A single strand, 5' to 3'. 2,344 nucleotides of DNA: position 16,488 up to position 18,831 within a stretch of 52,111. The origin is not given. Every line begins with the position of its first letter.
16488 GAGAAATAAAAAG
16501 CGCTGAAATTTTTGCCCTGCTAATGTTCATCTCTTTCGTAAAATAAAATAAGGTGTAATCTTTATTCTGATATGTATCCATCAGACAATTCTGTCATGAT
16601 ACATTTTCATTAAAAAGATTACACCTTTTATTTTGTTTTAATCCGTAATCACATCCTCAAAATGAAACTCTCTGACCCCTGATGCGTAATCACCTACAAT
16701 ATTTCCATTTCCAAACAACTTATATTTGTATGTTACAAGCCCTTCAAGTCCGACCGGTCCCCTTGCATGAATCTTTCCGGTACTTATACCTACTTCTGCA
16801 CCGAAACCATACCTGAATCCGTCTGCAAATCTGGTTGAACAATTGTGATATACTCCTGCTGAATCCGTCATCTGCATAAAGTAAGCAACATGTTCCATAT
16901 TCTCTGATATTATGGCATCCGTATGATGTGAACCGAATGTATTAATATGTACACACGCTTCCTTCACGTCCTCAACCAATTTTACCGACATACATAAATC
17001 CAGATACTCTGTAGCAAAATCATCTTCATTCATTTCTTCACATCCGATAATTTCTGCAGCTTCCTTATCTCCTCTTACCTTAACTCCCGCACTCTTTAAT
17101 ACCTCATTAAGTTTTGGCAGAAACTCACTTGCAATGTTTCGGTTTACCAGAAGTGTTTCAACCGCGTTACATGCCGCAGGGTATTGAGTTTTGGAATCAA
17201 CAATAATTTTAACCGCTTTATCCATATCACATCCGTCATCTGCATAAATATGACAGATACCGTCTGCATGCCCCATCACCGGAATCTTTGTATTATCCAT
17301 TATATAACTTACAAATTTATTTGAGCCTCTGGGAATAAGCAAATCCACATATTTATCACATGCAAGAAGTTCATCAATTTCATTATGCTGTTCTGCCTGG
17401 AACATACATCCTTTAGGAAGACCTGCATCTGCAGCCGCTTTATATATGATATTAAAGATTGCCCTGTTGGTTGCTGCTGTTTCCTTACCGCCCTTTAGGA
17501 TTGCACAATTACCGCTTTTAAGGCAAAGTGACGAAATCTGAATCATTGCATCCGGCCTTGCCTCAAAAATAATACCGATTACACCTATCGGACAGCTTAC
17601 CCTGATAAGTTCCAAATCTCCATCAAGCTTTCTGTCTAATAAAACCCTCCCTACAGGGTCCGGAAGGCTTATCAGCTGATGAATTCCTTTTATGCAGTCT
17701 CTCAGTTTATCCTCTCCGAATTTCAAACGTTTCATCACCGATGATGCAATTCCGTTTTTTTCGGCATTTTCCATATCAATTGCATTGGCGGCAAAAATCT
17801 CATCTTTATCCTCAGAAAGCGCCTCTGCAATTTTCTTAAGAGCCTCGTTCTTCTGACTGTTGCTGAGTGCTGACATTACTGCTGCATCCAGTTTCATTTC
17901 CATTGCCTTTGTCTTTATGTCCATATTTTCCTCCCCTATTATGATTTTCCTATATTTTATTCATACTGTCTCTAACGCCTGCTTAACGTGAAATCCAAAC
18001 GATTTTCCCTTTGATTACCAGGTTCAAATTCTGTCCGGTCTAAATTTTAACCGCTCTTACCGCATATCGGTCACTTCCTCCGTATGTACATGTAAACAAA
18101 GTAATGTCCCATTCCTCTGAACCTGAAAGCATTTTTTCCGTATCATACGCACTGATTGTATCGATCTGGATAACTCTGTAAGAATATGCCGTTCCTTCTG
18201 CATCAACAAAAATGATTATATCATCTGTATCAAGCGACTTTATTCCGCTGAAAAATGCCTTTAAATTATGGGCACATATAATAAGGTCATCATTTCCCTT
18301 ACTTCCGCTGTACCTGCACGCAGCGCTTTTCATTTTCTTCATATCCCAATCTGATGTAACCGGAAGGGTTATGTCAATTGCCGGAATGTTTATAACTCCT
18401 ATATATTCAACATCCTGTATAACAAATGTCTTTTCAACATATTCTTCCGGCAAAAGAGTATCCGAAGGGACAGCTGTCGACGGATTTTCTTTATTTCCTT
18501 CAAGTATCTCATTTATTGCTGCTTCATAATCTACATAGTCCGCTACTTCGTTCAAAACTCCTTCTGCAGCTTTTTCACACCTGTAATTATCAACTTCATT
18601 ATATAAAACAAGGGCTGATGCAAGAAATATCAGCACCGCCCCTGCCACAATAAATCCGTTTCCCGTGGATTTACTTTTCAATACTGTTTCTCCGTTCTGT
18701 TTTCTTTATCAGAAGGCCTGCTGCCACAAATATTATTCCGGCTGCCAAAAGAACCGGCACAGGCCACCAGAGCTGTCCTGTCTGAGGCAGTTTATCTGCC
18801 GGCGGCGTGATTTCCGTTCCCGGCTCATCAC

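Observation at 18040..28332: Self-contained sortase-dependent pilus island resembling the streptococcal FCT islands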

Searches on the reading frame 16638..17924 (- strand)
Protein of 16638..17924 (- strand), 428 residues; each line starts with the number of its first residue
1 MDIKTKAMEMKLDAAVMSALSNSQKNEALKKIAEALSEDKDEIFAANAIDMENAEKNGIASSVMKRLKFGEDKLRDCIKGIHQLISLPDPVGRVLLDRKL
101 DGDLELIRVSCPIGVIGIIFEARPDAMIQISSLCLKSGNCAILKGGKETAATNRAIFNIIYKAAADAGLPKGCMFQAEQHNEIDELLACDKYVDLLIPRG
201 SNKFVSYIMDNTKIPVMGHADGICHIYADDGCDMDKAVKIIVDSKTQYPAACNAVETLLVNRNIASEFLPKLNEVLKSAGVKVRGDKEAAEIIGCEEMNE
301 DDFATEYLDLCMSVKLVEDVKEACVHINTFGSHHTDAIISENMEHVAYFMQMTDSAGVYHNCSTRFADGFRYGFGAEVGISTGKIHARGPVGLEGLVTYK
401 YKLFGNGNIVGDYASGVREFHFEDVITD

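Call 10: find_encoding_contigs(protein=window:16638-17924:-, flank=10000, max_places=8)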
Protein window:16638-17924:- (428 aa): 1 contig read that carries it; 1 place shown.
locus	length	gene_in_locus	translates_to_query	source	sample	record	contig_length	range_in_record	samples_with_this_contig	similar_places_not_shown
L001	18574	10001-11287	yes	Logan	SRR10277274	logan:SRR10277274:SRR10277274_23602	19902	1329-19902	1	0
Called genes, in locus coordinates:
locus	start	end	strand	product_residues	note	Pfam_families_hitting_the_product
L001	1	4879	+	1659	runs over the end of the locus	PF05738:Cna_B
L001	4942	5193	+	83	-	-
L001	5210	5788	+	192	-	PF00717:Peptidase_S24, PF10502:Peptidase_S26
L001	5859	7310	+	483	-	PF16569:GramPos_pilinBB, PF17802:SpaA, PF00746:Gram_pos_anchor (faint)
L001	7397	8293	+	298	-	PF04203:Sortase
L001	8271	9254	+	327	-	-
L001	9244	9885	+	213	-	PF04203:Sortase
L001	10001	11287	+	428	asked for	PF00171:Aldedh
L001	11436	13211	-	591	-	PF02922:CBM_48, PF22019:GlgB_N, PF00128:Alpha-amylase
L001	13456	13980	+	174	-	-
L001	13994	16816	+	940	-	PF01915:Glyco_hydro_3_C, PF14310:Fn3-like, PF00933:Glyco_hydro_3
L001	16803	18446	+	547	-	PF00512:HisKA, PF02518:HATPase_c, PF00072:Response_reg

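Call 35: list_cluster_members(proteins=[P0001, window:16638-17924:-, window:18040-18681:-])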
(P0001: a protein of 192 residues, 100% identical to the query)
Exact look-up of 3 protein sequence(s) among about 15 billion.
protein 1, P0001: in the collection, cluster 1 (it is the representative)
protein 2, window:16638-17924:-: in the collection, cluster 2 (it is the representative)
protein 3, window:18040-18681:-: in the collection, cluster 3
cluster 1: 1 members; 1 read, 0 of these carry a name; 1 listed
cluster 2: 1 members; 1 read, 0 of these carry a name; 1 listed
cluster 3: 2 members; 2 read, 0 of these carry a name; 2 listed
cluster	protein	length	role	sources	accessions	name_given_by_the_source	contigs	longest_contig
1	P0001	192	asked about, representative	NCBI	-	-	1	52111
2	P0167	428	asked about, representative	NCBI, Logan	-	-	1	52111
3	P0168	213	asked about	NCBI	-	-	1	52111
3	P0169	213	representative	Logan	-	-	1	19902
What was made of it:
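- Tried and rejected: The exact-sequence cluster look-up returned no names, so the organism stays unnamed (call 35).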

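Call 70: search_protein_families(library=ncbifam, proteins=[window:16638-17924:-], max_evalue=0.00001)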
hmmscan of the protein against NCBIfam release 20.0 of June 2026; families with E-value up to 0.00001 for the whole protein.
window:16638-17924:- (428 aa): 8 families
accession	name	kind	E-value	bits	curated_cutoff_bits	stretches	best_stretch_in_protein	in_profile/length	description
NF001221.0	PRK00197.1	equivalog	7.1e-159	529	289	1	2-410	6-417/418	glutamate-5-semialdehyde dehydrogenase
TIGR00407.1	proA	equivalog_domain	5.8e-157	522.6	317.45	1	14-400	5-398/398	glutamate-5-semialdehyde dehydrogenase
TIGR01092.1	P5CS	equivalog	1.1e-128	430.4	796.75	1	14-421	299-705/715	delta l-pyrroline-5-carboxylate synthetase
NF010378.0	PRK13805.1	equivalog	3.5e-12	45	951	1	23-274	21-275/872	bifunctional acetaldehyde-CoA/alcohol dehydrogenase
TIGR02518.1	EutH_ACDH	equivalog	9e-10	38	620.1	1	17-266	24-261/488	acetaldehyde dehydrogenase (acetylating)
NF007497.0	PRK10090.1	equivalog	4.5e-07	29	500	1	134-282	166-315/480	aldehyde dehydrogenase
NF040792.1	glyc_ald_dh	equivalog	1e-06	28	760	1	112-292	136-316/488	D-glyceraldehyde dehydrogenase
NF047625.1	AcylSulfactDhSauS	equivalog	1.1e-06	27.7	600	1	105-274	95-266/464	acylating sulfoacetaldehyde dehydrogenase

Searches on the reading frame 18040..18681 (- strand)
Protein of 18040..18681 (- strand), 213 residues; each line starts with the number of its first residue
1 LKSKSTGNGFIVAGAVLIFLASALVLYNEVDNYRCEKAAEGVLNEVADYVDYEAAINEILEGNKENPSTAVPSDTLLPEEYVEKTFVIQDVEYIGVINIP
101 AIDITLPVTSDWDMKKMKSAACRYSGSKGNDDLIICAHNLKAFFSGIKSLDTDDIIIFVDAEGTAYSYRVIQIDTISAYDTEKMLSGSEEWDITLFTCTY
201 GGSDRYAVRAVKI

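Call 3: search_protein_families(library=pfam, proteins=[window:18040-18681:-], max_evalue=0.01)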
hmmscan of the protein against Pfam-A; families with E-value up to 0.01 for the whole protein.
window:18040-18681:- (213 aa): 1 family
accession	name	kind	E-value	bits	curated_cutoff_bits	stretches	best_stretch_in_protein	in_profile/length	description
PF04203.18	Sortase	-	1.5e-15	57.5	26.6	1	97-211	1-123/125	Sortase domain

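Call 4: search_protein_families(library=ncbifam, proteins=[window:18040-18681:-], max_evalue=0.01)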
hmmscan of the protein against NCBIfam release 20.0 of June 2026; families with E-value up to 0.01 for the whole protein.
window:18040-18681:- (213 aa): 5 families
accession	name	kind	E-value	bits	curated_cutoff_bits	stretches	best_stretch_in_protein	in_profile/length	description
NF033745.1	class_C_sortase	subfamily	1.2e-13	51.4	160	1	16-207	10-215/220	class C sortase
TIGR01076.1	sortase_fam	subfamily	8.5e-11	41.8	39.35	1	95-200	1-113/136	sortase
NF058671.1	sortase_SrtD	exception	8.1e-09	35.4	140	1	64-198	35-168/187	class D sortase, LPxTATN-specific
NF033746.1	class_D_sortase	subfamily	2.7e-07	30.5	165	1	89-198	5-114/135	class D sortase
TIGR03784.1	marine_sortase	equivalog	0.0036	16.9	158.25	1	131-198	91-156/174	class GN sortase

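Call 7: search_solved_structures(query=window:18040-18681:-, max_evalue=0.01, show_alignments=2)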
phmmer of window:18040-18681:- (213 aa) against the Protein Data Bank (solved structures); distinct sequences matched with E-value up to 0.01: 5.
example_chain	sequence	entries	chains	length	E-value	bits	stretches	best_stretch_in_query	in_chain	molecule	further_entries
2kw8_A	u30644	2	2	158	7.7e-06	29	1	91-208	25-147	LPXTG-site transpeptidase family protein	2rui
24rr_A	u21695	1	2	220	8.7e-06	28.8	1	34-200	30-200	Ebp pilus assembly class C sortase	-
4d70_A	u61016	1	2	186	0.00028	23.9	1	87-211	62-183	SORTASE FAMILY PROTEIN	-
3g66_A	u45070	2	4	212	0.0031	20.5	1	87-209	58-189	Sortase C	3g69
4d7w_A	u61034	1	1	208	0.0034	20.4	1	48-204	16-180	SORTASE FAMILY PROTEIN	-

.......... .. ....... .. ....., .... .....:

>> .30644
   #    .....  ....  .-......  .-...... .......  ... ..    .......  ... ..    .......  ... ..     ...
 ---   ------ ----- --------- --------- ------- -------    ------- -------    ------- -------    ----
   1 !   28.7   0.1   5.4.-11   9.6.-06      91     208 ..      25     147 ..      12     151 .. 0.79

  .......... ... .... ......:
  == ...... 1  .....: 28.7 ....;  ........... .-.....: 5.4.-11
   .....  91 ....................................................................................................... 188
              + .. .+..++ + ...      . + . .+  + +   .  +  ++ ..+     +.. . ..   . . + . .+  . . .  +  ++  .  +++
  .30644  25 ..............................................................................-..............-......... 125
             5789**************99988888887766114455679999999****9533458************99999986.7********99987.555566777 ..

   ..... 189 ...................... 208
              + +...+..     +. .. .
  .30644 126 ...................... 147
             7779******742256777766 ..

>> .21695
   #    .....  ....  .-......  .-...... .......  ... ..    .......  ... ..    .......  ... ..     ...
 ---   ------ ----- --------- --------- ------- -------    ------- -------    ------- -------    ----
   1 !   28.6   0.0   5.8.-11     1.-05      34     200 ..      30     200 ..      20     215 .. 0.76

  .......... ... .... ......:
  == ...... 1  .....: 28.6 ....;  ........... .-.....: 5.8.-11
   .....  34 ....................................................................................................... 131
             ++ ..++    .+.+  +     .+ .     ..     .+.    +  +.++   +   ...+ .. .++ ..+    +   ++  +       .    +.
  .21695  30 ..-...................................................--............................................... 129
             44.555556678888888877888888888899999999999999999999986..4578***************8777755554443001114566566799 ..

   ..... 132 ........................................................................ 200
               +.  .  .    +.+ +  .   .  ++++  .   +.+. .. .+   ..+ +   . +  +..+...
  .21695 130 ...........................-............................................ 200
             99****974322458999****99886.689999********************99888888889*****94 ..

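Call 34: search_solved_structures(query=A3, max_evalue=0.01, show_alignments=1)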
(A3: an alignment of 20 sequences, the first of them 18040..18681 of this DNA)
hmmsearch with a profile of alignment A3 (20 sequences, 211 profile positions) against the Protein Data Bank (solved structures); distinct sequences matched with E-value up to 0.01: 56.
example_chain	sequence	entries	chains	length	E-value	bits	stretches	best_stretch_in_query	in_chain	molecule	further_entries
24rr_A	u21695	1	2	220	4.8e-19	71.6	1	31-207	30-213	Ebp pilus assembly class C sortase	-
2kw8_A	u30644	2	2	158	2.4e-14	56.3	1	74-204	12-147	LPXTG-site transpeptidase family protein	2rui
7d6p_A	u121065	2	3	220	2.5e-14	56.2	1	36-208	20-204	Sortase family protein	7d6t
6ixz_A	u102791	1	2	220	2.9e-14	56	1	37-208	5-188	Sortase family protein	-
4d70_A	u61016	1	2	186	4.9e-14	55.3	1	58-208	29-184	SORTASE FAMILY PROTEIN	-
8gr6_A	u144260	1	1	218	6.3e-14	54.9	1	43-208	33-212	Sortase-like protein, putative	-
4d7w_A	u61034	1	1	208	2.5e-13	52.9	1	52-208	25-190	SORTASE FAMILY PROTEIN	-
7cg9_A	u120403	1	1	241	1e-12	50.9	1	35-196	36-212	Class C sortase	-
8guu_A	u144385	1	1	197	2.4e-12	49.7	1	50-208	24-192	Sortase-like protein, putative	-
3o0p_A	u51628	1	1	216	3.4e-12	49.2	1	33-207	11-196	Sortase family protein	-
2w1j_A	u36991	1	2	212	7.8e-12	48.1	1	49-207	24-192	PUTATIVE SORTASE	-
5k9a_A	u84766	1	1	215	8.5e-12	48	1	90-209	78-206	Putative fimbrial associated sortase-like protein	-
6bwe_A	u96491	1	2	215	8.5e-12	47.9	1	90-209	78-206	Putative fimbrial associated sortase-like protein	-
8gmx_A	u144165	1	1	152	2.2e-11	46.6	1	88-197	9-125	Class C sortase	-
3g66_A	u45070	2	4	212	3.4e-11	46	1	66-208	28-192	Sortase C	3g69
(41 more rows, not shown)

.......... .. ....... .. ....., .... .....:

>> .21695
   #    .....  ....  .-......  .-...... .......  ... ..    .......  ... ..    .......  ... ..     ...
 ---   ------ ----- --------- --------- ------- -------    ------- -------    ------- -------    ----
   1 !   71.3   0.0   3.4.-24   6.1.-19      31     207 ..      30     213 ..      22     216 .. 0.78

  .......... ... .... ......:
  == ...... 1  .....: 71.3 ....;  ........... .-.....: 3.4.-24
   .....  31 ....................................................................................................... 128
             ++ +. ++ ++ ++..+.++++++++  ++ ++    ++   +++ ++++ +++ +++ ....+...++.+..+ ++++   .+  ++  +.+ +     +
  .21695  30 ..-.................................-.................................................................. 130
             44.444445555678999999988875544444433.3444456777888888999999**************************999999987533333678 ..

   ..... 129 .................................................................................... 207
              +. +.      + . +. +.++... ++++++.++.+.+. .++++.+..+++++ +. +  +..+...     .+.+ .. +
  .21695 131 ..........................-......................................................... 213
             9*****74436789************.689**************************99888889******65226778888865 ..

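Call 43: find_homologous_proteins(query=window:18040-18681:-, max_evalue=0.00001)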
Query window:18040-18681:- (213 aa): 14 proteins with E <= 0.00001 among 190 candidates.
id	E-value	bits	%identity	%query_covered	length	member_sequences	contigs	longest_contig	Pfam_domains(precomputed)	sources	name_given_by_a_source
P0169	9.5e-134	461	99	100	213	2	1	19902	PF04203.19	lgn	-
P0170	6.0e-114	397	83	100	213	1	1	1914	PF04203.19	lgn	-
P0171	1.3e-113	396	84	100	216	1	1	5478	PF04203.19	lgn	-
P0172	3.0e-112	391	84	97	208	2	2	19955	PF04203.19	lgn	-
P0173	1.1e-50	190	46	99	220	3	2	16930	PF04203.19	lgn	-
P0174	4.8e-50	188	45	99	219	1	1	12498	PF04203.19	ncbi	ncbi:MAG: sortase [Lachnospiraceae bacterium]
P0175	8.5e-48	181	44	98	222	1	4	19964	PF04203.19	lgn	-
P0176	1.8e-46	176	43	88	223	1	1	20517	PF04203.19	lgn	-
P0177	1.2e-45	174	43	99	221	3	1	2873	PF04203.19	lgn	-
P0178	1.5e-45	173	41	99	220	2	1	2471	PF04203.19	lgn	-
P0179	2.9e-45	172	43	99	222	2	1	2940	PF04203.19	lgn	-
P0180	1.6e-44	170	41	99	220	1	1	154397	PF04203.19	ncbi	-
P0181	5.7e-31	126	40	93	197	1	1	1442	PF04203.19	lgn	-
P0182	2.3e-28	117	41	70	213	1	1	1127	PF04203.19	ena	-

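Call 55: predict_structure(alignment_id=A5)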
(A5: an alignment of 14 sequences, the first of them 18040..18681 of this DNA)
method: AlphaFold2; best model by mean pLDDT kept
length: 213 residues; sequences in the alignment: 14
mean_pLDDT: 82.4   pTM: 0.78
mean pLDDT of the five models: 82.4, 81.5, 80.7, 80.0, 79.6
residues with pLDDT >= 90: 107; 70-90: 66; 50-70: 24; < 50: 16
segments of 3 or more residues with pLDDT < 50: 1-3, 65-77
pLDDT, mean of each block of 10 residues (from residue 1): 50 71 81 91 94 92 53 47 88 96 96 87 88 90 92 95 93 85 69 86 83 90
secondary structure, 60 per line:
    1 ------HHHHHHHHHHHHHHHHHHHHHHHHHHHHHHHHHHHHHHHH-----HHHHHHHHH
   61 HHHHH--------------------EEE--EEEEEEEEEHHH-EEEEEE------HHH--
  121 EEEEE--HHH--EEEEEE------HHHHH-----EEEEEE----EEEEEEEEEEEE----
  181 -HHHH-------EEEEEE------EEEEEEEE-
elements in order: H7-46 H52-65 E86-88 E91-99 E104-109 E121-125 E133-138 H145-149 E155-160 E165-176 H182-185 E193-198 E205-212

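Call 58: fold_search(model_id=the predicted structure, library=pdb)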
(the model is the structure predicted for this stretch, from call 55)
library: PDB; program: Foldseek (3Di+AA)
matches with E <= 10: 311; with E <= 0.001: 119
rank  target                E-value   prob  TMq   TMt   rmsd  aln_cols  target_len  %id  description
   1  6ixz_B                7.2e-10  1.00  0.47  0.56  13.2       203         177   20  X-ray structure of sortase C from Clostridium perfringens SM101 (released 2019-08-14)
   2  6ixz_A                7.2e-10  1.00  0.48  0.53  13.1       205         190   20  X-ray structure of sortase C from Clostridium perfringens SM101 (released 2019-08-14)
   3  6bwe_B                1.3e-09  1.00  0.49  0.55  10.2       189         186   24  Sortase A from Corynebacterium diphtheriae, lid mutant (released 2017-12-27)
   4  5k9a                  1.9e-09  1.00  0.48  0.48  17.5       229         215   21  Sortase A from Corynebacterium diphtheriae (released 2016-06-15)
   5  2w1j_A                2.6e-09  1.00  0.50  0.54  11.7       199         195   21  CRYSTAL STRUCTURE OF SORTASE C-1 (SRTC-1) from Streptococcus pneumoniae (released 2008-12-23)
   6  7d6t_A                3.1e-09  1.00  0.49  0.55  12.9       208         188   21  X-ray structure of Clostridium perfringens sortase C with the C-terminal cell wall sorting motif. (released 2021-06-02)
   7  4g1j_B                3.3e-09  1.00  0.48  0.51  14.1       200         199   20  Sortase C1 of GBS Pilus Island 1 (released 2012-12-05)
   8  6bwe_A                4.4e-09  1.00  0.48  0.54  10.2       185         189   24  Sortase A from Corynebacterium diphtheriae, lid mutant (released 2017-12-27)
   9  3g69_A                5.6e-09  1.00  0.51  0.56  10.2       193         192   23  The crystal structure of Streptococcus pneumoniae Sortase C provides novel insights into catalysis as well as pilin su (released 2009-09-01)
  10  7cg9                  6.3e-09  1.00  0.51  0.56  16.8       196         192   19  Crystal structure of pilin-specific sortase SrtC1 from Lactobacillus rhamnosus GG (released 2022-03-02)
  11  4d7w                  6.7e-09  1.00  0.52  0.57   9.5       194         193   25  Crystal structure of sortase C1 (SrtC1) from Streptococcus agalactiae (released 2015-08-19)
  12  3tbe_F                6.7e-09  1.00  0.48  0.54   9.8       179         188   22  The crystal structure of the complex of Streptococcus agalactiae sortase C1 and MTSET (released 2011-10-26)
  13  3o0p                  6.7e-09  1.00  0.51  0.56  11.4       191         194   20  Pilus-related Sortase C of Group B Streptococcus (released 2011-03-09)
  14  4g1j_A                6.7e-09  1.00  0.49  0.51  14.2       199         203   19  Sortase C1 of GBS Pilus Island 1 (released 2012-12-05)
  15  7d6t_B                6.7e-09  1.00  0.49  0.56  13.2       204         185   20  X-ray structure of Clostridium perfringens sortase C with the C-terminal cell wall sorting motif. (released 2021-06-02)
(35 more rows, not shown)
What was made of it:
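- Its closest solved relatives are class C polymerases (calls 34, 58), so it could be a second polymerase rather than an anchoring enzyme. Its best profile and fold matches are class C sortases: Ebp SrtC at 71.6 bits, and C. perfringens SrtC and SrtC-1 at E about 1e-9 (calls 34, 58). It matches class D and class A enzymes almost as well (calls 34, 58).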
